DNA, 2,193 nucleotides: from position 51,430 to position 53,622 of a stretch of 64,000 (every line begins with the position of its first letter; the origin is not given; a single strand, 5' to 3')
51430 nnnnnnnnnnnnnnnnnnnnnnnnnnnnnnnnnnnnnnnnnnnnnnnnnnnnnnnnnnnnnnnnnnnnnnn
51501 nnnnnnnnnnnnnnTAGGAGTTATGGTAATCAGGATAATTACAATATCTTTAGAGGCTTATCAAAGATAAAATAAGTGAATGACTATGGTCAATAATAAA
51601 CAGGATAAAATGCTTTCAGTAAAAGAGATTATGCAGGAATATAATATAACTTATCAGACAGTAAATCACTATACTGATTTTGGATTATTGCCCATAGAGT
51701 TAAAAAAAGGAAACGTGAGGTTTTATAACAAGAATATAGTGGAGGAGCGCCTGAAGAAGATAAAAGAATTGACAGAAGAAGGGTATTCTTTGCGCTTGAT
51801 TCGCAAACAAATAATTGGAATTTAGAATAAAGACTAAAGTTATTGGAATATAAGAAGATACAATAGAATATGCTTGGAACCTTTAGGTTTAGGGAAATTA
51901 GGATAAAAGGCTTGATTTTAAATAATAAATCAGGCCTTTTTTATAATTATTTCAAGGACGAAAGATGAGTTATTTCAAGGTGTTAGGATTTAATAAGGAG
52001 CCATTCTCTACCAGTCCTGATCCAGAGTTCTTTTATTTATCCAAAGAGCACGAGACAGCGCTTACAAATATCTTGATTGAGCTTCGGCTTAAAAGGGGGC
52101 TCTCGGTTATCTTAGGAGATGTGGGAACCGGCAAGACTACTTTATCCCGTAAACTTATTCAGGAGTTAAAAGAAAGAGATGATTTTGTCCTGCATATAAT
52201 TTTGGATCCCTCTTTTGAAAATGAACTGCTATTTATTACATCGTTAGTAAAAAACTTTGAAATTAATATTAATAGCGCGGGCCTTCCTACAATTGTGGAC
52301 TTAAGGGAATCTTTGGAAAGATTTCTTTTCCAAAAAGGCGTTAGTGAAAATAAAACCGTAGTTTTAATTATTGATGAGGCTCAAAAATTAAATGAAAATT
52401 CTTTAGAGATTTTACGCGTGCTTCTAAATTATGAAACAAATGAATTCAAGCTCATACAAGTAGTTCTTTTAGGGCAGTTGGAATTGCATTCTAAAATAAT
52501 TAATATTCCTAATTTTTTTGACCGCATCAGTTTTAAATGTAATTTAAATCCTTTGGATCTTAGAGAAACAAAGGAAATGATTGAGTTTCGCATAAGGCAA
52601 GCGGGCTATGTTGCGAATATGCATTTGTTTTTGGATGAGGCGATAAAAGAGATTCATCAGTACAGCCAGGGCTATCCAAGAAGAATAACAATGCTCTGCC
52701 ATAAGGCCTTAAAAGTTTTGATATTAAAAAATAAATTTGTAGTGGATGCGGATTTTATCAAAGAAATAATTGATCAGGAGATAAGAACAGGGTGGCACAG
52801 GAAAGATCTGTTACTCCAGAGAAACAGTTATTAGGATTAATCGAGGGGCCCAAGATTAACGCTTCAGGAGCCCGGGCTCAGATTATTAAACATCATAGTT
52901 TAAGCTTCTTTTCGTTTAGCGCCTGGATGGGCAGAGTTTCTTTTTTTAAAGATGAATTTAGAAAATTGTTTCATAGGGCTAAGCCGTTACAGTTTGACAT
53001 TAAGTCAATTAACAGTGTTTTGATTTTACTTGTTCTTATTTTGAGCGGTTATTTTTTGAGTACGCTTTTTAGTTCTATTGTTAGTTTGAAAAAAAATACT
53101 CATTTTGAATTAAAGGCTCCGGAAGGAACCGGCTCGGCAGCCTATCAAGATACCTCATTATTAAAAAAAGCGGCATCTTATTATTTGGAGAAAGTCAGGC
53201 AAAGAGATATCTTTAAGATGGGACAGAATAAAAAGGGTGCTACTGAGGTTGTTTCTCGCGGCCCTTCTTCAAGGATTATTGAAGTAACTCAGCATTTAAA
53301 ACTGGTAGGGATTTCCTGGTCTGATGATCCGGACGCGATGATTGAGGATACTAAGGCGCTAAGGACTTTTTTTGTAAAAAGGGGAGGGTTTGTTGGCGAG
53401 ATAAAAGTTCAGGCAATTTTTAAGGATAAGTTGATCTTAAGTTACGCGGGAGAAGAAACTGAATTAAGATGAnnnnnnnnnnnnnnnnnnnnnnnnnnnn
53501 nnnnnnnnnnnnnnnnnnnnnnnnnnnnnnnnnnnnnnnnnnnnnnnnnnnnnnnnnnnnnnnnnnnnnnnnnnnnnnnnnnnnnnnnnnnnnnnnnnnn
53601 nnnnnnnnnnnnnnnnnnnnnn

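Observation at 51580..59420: Secretin + ExeA-like ATPase + coiled-coil/TPR cluster without pilins, platform or cognate ATPase, wired to secreted proteins, a chaperone and the giant ORF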

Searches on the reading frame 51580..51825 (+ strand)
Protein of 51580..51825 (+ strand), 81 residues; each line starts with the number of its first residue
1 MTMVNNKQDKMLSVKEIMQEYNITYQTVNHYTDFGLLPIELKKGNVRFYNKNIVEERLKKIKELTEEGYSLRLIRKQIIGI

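Call 8: search_protein_families(library=pfam, proteins=[window:51580-51825:+], max_evalue=0.1)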
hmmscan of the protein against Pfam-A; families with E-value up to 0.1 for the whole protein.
window:51580-51825:+ (81 aa): 9 families
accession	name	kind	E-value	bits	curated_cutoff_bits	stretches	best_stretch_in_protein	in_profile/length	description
PF13411.12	MerR_1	-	3.9e-11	43.3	21.6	1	13-76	2-64/69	MerR HTH family regulatory protein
PF08279.18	HTH_11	-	0.0032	17.8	25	1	3-29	8-33/55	HTH domain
PF00376.29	MerR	-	0.0071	16.6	28.2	1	13-49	1-38/38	MerR family regulatory protein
PF12728.13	HTH_17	-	0.0092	16.7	27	1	11-59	1-48/51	Helix-turn-helix domain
PF14493.12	HTH_40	-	0.024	15.4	27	0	52-75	63-86/89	Helix-turn-helix domain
PF13518.12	HTH_28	-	0.026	15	25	1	4-28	6-29/52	Helix-turn-helix domain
PF13591.12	MerR_2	-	0.031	14.5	29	1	12-61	1-48/84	MerR HTH family regulatory protein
PF01732.22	Mycop_pep_DUF31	-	0.086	12.9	27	1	20-65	147-187/346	Mycoplasma peptidase (DUF31)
PF13384.12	HTH_23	-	0.088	13.1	24.6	0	11-30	17-36/50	Homeodomain-like domain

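Call 26: search_protein_families(library=ncbifam, proteins=[window:51580-51825:+], max_evalue=0.01)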
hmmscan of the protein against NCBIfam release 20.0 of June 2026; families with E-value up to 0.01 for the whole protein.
window:51580-51825:+ (81 aa): 3 families
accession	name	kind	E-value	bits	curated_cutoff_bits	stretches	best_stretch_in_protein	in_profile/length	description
NF047375.1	HeatShock_HspR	equivalog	9.3e-05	22.4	105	1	21-76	13-68/92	heat shock protein transcriptional repressor HspR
NF040595.1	HTH_Cbp1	equivalog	0.0035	17.3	140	0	9-77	13-71/135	CRISPR DNA repeat-binding protein Cbp1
TIGR02047.1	CadR-PbrR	equivalog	0.0073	16.3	151.45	1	14-74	3-63/127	Cd(II)/Pb(II)-responsive transcriptional regulator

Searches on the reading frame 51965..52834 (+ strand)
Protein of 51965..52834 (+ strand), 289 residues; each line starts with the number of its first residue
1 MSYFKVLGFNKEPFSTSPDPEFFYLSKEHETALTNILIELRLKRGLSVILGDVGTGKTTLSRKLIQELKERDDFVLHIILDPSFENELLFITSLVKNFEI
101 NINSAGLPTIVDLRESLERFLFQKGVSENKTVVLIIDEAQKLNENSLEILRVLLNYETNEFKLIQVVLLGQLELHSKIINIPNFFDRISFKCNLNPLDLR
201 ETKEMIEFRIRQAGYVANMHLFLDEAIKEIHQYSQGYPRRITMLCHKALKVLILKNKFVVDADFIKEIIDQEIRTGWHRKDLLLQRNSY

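Call 8: search_protein_families(library=pfam, proteins=[window:51965-52834:+], max_evalue=0.1)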
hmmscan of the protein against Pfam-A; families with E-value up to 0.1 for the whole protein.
window:51965-52834:+ (289 aa): 30 families (the best 25 are shown)
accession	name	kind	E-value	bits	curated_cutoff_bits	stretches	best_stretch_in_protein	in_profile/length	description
PF13401.12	AAA_22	-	4.9e-21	75.8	27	1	43-176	4-128/130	AAA domain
PF13191.12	AAA_16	-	1.2e-09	39.4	32.6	1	29-156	8-158/167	AAA ATPase domain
PF01637.24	ATPase_2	-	5.7e-08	33.3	33.2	1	44-244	20-225/225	ATPase domain predominantly from Archaea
PF13173.12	AAA_14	-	1.7e-06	28.5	27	1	46-201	4-127/129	AAA domain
PF00004.35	AAA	-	3.2e-05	24.8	21.2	1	49-156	3-94/131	ATPase family associated with various cellular activities (AAA)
PF13245.12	AAA_19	-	5.1e-05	23.9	25.1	1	39-156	6-116/134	AAA domain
PF24883.2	NPHP3_N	-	0.00035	21.2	24.8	1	46-81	24-59/164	Nephrocystin 3, N-terminal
PF01935.23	DUF87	-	0.00038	21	23.2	1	49-208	28-103/220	Helicase HerA, central domain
PF09848.15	SLFN-g3_helicase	-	0.00038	20.3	24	1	47-146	4-95/354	Schlafen group 3, DNA/RNA helicase domain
PF01656.29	CbiA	-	0.00091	19.6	25.4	1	51-163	6-91/125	CobQ/CobB/MinD/ParA nucleotide binding domain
PF04851.21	ResIII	-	0.001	19.5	22.5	1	29-145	8-140/164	Type III restriction enzyme, res subunit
PF05729.18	NACHT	-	0.0016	18.8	26.7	1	47-75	3-31/167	NACHT domain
PF05970.20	PIF1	-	0.0018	18.4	25.9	1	25-168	2-145/223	PIF1-like helicase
PF20720.3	nSTAND3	-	0.0025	18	27.2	1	39-73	12-46/155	Novel STAND NTPase 3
PF02367.23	TsaE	-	0.003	17.9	26.6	1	32-71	9-48/128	Threonylcarbamoyl adenosine biosynthesis protein TsaE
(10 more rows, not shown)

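Call 26: search_protein_families(library=ncbifam, proteins=[window:51965-52834:+], max_evalue=0.01)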
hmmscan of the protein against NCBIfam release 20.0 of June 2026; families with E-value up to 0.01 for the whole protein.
window:51965-52834:+ (289 aa): 12 families
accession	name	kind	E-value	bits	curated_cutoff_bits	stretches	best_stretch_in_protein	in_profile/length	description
TIGR03015.1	pepcterm_ATPase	hypoth_equivalog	1.9e-53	181.7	324.5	1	3-270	2-264/269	XrtA/PEP-CTERM system-associated ATPase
TIGR02928.1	TIGR02928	subfamily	4.9e-06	25.6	181.3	1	48-162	44-163/366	orc1/cdc6 family replication initiation protein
TIGR01447.1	recD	equivalog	0.00088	17.9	310.15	1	26-70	145-189/597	exodeoxyribonuclease V subunit alpha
NF010340.0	PRK13768.1-2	equivalog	0.0011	18.8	293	1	48-86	7-45/265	GTPase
NF001624.0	PRK00411.1-2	subfamily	0.0017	17.3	354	1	47-232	55-237/374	ORC1-type DNA replication protein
NF041000.1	ATPase_ComGA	equivalog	0.0021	17.1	300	1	38-82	122-166/267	competence type IV pilus ATPase ComGA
NF010248.0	PRK13695.1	equivalog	0.0024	17.6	156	0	48-75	7-34/180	NTPase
TIGR03880.1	KaiC_arch_3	hypoth_equivalog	0.0037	16.8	249.45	1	43-104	15-76/224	KaiC domain-containing protein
NF011056.0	PRK14489.1-1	equivalog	0.0043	16.2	379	1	38-72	197-231/363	bifunctional molybdenum cofactor guanylyltransferase MobA/molybdopterin-guanine dinucleotide biosynthesis adaptor protein MobB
TIGR02031.1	BchD-ChlD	equivalog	0.0059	15.3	499.55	1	48-150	20-111/608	magnesium chelatase ATPase subunit D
NF010068.0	PRK13548.1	equivalog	0.0062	15.7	261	0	29-72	17-59/261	heme ABC transporter ATP-binding protein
TIGR03743.1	SXT_TraD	subfamily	0.0092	14.5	366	0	34-88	165-217/636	conjugative transfer system coupling protein TraD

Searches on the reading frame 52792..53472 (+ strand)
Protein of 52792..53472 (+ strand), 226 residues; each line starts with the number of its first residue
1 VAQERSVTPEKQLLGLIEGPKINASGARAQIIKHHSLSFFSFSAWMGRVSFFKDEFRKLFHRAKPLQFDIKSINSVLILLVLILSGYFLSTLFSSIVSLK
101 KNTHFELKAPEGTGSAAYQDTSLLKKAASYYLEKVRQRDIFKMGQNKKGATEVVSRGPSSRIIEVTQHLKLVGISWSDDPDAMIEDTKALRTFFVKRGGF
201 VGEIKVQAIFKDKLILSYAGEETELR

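Call 8: search_protein_families(library=pfam, proteins=[window:52792-53472:+], max_evalue=0.1)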
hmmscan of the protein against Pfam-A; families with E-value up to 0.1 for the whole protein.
window:52792-53472:+ (226 aa): 1 family
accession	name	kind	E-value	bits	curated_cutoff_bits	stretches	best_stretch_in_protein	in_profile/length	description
PF11356.14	T2SSC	-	0.0017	18.6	27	1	80-225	2-139/141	Type II secretion system protein C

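Call 26: search_protein_families(library=ncbifam, proteins=[window:52792-53472:+], max_evalue=0.01)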
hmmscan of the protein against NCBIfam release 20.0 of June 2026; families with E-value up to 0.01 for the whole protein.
window:52792-53472:+ (226 aa): 1 family
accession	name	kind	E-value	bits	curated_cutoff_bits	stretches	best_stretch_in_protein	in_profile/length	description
NF041515.1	GspC_delta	equivalog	0.00051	19.9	150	1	74-224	4-160/311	type II secretion system protein GspC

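Call 54: search_solved_structures(query=A2, max_evalue=1, show_alignments=2)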
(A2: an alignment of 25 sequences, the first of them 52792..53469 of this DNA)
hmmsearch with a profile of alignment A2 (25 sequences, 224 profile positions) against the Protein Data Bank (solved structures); distinct sequences matched with E-value up to 1: 5.
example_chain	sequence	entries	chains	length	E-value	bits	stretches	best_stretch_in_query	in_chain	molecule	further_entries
3oss_C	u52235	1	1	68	0.0023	20.7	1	166-219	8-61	TYPE 2 SECRETION SYSTEM, GSPC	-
6hcg_e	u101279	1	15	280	0.39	13.5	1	158-219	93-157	Pectic enzymes secretion protein OutC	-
3ze4_A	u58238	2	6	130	0.57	12.9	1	27-87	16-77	DIACYLGLYCEROL KINASE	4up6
2kdc_A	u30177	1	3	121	0.71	12.6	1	28-87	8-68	Diacylglycerol kinase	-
3ze3_A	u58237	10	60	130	0.84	12.4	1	27-87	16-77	DIACYLGLYCEROL KINASE | DIACYLGLYCEROL KINASE-DELTA 7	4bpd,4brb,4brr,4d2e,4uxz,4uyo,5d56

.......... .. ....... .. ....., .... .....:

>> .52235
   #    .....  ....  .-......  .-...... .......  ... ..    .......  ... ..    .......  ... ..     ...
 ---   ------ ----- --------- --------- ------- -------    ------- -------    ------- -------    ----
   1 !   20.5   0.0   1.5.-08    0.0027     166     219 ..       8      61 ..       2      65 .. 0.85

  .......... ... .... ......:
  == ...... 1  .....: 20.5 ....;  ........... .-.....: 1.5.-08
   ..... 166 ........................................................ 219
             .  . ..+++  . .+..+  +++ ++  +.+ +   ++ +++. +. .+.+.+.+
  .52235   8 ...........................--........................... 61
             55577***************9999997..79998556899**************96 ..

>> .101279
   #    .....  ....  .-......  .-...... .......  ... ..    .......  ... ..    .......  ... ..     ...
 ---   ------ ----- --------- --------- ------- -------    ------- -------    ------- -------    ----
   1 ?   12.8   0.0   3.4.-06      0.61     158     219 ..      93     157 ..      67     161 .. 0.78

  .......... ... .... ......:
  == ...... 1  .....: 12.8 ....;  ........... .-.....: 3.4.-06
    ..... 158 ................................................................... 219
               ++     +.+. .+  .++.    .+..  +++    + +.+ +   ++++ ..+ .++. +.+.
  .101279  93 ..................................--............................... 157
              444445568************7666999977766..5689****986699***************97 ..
